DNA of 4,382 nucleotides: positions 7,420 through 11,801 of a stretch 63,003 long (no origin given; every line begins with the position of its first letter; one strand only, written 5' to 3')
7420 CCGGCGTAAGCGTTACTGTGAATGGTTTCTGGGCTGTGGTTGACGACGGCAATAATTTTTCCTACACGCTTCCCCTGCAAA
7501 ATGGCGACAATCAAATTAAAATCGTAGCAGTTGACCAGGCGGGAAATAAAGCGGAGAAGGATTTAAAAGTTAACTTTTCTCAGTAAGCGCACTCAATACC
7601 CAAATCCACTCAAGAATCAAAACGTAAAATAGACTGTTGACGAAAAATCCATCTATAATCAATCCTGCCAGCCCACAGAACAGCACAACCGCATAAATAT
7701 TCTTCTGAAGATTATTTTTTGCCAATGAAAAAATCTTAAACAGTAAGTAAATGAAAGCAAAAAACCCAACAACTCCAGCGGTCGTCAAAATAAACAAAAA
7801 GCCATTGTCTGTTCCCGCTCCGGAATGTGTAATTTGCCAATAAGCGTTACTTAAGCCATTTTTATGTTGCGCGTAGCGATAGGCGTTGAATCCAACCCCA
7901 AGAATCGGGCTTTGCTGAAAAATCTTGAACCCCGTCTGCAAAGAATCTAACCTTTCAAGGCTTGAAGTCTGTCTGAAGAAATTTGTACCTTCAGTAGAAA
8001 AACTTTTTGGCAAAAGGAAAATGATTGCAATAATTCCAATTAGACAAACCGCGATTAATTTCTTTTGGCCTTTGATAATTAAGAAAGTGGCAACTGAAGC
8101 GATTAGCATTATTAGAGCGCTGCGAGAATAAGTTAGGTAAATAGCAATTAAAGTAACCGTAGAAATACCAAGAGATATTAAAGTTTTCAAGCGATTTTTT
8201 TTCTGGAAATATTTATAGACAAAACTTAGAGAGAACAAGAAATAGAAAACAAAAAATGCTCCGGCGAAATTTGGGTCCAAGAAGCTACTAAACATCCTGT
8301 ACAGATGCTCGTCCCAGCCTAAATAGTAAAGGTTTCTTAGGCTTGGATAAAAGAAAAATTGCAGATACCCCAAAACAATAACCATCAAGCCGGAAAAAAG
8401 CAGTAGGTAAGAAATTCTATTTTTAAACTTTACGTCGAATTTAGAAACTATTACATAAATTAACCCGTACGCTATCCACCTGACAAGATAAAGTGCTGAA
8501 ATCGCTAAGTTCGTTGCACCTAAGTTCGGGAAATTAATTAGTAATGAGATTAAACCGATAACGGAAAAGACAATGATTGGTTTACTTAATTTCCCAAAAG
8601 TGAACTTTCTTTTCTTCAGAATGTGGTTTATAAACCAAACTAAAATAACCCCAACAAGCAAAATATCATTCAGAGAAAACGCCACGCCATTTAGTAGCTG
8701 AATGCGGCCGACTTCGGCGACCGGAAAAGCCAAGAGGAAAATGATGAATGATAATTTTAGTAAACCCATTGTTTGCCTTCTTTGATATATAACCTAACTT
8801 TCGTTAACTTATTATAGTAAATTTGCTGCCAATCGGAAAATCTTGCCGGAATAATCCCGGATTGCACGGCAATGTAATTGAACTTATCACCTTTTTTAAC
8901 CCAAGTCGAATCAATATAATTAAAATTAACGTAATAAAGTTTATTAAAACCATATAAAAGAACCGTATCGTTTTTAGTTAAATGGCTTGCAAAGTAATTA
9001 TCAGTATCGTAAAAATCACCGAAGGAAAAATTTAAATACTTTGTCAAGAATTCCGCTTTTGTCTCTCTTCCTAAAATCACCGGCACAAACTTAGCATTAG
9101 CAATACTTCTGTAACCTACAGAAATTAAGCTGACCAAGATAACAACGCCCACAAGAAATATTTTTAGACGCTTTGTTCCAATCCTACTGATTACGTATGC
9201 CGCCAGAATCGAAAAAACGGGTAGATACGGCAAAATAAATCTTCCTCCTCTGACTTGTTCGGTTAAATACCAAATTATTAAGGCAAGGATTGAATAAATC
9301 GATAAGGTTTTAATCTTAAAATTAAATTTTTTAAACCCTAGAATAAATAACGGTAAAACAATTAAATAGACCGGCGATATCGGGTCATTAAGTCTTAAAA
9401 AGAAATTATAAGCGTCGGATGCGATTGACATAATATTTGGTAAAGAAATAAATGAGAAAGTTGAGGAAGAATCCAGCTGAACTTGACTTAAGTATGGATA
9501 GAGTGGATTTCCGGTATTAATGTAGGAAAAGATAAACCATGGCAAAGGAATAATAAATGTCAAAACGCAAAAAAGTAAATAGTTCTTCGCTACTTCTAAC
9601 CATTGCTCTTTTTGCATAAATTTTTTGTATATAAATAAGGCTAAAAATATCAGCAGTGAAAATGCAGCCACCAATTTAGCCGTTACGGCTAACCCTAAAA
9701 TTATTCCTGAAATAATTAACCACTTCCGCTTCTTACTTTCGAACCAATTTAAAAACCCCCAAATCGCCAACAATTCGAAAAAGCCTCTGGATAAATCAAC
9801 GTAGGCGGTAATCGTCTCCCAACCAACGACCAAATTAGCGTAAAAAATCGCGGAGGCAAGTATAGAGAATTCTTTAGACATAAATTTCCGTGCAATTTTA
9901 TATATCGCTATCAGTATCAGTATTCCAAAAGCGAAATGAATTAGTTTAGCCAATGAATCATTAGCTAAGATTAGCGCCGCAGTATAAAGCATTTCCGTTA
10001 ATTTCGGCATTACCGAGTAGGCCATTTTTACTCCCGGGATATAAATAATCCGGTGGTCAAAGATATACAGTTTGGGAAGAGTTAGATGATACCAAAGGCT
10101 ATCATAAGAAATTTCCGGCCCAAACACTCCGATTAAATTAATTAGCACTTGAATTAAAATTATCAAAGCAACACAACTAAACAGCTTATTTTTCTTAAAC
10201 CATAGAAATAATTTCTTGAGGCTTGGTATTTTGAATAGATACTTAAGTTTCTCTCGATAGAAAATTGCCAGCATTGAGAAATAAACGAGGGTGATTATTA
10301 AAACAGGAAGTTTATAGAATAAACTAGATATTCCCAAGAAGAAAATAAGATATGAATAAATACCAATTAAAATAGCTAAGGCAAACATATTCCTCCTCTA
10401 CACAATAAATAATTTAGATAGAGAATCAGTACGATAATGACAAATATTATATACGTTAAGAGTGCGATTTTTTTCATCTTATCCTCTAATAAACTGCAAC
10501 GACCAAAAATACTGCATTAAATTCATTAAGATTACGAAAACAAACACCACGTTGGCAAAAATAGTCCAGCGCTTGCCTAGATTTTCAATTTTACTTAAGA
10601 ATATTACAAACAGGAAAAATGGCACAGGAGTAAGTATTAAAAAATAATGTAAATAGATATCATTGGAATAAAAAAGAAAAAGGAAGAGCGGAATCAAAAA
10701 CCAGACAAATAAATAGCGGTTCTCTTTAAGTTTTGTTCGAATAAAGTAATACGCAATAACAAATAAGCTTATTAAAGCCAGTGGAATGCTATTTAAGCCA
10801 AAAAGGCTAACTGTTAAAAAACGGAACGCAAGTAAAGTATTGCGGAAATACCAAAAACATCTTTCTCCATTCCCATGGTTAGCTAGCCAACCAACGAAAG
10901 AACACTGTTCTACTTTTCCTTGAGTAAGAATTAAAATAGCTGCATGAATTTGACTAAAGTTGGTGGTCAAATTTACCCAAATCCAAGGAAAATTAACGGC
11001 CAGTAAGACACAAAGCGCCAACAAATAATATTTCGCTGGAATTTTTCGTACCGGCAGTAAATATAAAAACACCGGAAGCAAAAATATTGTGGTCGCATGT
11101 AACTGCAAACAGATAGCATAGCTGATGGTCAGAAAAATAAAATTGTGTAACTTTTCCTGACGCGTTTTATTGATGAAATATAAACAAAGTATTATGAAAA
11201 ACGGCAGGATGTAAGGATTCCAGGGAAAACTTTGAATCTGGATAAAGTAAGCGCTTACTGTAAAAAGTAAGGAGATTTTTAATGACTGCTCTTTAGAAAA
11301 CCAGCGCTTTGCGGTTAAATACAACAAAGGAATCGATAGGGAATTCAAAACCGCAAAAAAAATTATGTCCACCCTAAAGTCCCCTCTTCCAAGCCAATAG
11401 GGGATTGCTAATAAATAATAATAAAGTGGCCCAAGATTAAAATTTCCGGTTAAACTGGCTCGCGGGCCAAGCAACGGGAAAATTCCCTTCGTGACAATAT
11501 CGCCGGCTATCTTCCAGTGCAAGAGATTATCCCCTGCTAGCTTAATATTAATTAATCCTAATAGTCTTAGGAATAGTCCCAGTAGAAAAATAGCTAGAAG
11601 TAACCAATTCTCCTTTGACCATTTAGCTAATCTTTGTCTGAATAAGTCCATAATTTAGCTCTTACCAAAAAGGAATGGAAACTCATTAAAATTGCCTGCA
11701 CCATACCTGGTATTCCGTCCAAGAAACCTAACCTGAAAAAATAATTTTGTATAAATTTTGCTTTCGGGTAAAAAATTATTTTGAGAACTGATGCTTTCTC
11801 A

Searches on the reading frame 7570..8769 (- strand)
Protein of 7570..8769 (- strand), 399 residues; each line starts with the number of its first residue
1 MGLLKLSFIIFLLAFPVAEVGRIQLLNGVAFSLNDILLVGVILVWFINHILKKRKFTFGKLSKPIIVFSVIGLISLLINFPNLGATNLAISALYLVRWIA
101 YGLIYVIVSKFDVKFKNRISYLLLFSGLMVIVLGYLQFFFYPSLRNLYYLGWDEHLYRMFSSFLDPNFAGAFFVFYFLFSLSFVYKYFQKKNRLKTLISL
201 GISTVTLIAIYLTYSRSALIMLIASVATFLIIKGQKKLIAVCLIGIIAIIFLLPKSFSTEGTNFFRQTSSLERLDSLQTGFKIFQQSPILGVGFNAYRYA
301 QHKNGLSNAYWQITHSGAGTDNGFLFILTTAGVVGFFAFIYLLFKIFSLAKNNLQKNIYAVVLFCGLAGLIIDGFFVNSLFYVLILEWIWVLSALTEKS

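Call 50: search_protein_families(library=pfam, proteins=[window:7570-8769:-], max_evalue=0.001)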
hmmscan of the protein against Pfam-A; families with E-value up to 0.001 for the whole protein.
window:7570-8769:- (399 aa): 1 family
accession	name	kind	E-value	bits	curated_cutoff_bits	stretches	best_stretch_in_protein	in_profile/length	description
PF04932.20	Wzy_C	-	7.5e-19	68.4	31.7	1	205-340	5-149/149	O-Antigen ligase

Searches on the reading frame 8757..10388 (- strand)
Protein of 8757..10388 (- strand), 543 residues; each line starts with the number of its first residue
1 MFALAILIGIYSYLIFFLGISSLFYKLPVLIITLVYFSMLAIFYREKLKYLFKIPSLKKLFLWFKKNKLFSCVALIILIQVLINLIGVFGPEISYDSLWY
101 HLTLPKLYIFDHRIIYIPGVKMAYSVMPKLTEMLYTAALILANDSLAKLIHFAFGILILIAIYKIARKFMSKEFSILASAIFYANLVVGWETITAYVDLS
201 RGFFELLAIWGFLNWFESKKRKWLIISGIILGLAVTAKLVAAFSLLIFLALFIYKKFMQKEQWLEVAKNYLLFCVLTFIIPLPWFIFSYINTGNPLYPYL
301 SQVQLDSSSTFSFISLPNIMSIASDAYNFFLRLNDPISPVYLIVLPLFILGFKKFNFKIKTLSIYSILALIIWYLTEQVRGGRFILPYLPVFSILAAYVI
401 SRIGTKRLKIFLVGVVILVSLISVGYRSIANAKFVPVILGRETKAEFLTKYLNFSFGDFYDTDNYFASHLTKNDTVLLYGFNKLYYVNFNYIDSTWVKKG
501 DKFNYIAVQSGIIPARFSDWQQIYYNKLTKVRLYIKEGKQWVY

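Call 50: search_protein_families(library=pfam, proteins=[window:8757-10388:-], max_evalue=0.001)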
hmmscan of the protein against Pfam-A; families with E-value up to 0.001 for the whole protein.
window:8757-10388:- (543 aa): 2 families
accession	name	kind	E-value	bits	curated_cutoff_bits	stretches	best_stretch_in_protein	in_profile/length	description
PF13231.12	PMT_2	-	5.8e-08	33.5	26.1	1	141-284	18-157/160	Dolichyl-phosphate-mannose-protein mannosyltransferase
PF02366.24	PMT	-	5.9e-07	29.7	22.7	1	144-291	82-237/245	Dolichyl-phosphate-mannose-protein mannosyltransferase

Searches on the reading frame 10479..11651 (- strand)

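Call 50: search_protein_families(library=pfam, proteins=[window:10479-11651:-], max_evalue=0.001)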
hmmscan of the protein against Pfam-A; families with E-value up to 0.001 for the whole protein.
window:10479-11651:- (390 aa): 1 family
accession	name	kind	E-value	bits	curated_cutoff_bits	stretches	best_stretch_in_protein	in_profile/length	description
PF13231.12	PMT_2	-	6.2e-07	30.2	26.1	1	75-225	4-160/160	Dolichyl-phosphate-mannose-protein mannosyltransferase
